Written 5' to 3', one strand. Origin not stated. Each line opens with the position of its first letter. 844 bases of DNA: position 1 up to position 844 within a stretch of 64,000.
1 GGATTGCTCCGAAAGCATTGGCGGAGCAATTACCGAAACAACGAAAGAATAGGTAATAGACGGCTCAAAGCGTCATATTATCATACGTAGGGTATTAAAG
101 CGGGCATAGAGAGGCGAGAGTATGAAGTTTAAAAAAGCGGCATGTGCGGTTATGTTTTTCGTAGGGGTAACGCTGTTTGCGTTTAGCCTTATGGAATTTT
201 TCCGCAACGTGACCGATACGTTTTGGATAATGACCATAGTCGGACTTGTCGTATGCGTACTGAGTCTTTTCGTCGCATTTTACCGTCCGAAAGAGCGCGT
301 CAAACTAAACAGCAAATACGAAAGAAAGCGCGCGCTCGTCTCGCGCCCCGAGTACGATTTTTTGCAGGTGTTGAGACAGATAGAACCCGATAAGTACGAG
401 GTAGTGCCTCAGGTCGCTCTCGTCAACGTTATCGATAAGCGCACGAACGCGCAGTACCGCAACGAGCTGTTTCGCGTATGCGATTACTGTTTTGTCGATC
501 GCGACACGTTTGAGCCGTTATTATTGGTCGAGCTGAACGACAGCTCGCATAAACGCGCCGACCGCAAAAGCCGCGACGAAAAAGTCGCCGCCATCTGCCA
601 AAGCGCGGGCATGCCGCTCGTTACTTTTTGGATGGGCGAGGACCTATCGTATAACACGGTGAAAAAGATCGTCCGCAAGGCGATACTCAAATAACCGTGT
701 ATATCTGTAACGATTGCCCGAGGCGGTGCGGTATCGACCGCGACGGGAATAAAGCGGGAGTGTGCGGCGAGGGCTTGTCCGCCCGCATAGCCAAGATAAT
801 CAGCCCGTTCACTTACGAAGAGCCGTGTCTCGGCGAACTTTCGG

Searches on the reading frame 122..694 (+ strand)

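Call 108: search_protein_families(library=padloc, alignment_id=A8, max_evalue=0.00001)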
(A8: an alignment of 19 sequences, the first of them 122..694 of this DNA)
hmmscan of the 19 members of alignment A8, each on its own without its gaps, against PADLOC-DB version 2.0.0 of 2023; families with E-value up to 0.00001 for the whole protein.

A. member 1, window:122-694:+ (190 aa): 0 families

B. families by the number of members that match (of 19 scanned): 6 families
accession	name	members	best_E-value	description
PDLC04842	PDC-S04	1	1.1e-69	-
PDLC04841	PDC-S04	1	2.6e-53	-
PDLC04838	PDC-S04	1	4.4e-36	-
PDLC04839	PDC-S04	1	4.4e-29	-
PDLC03966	TmtA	1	1.3e-10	-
PDLC03972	TmtA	1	9.8e-07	-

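Call 109: search_protein_families(library=pfam, alignment_id=A8, max_evalue=0.00001)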
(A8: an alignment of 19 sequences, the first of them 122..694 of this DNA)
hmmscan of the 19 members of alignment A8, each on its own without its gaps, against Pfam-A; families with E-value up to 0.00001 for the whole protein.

A. member 1, window:122-694:+ (190 aa): 1 family
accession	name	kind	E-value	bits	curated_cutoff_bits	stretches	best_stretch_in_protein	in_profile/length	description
PF10881.14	DUF2726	-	5.2e-18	65.4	24.7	1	70-181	2-120/126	Protein of unknown function (DUF2726)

B. families by the number of members that match (of 19 scanned): 34 families (the first 25 are shown)
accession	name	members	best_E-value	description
PF00330.25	Aconitase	1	3.8e-102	Aconitase family (aconitate hydratase)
PF00183.23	HSP90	1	5.5e-84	Hsp90 protein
PF00682.25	HMGL-like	1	2.8e-69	HMGL-like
PF13306.12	LRR_5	1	1.6e-60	BspA type Leucine rich repeat region (6 copies)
PF00009.33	GTP_EFTU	1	1.1e-57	Elongation factor Tu GTP binding domain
PF00958.27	GMP_synt_C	1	2.6e-46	GMP synthase C terminal domain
PF02588.21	YitT_membrane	1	3e-46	Uncharacterised 5xTM membrane BCR, YitT family COG1284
PF00117.34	GATase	1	1.5e-44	Glutamine amidotransferase class-I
PF21018.2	BipA_C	1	7.1e-43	TypA/BipA C-terminal domain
PF00106.31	adh_short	1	7.5e-39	short chain dehydrogenase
PF22615.1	IPMS_D2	1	1.8e-30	Alpha-isopropylmalate synthase, post-catalytic domain-like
PF07228.17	SpoIIE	1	6.6e-28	Stage II sporulation protein E (SpoIIE)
PF13561.12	adh_short_C2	1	9.1e-28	Enoyl-(Acyl carrier protein) reductase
PF00679.30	EFG_C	1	2.6e-24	Elongation factor G C-terminus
PF00694.25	Aconitase_C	1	3.6e-23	Aconitase C-terminal domain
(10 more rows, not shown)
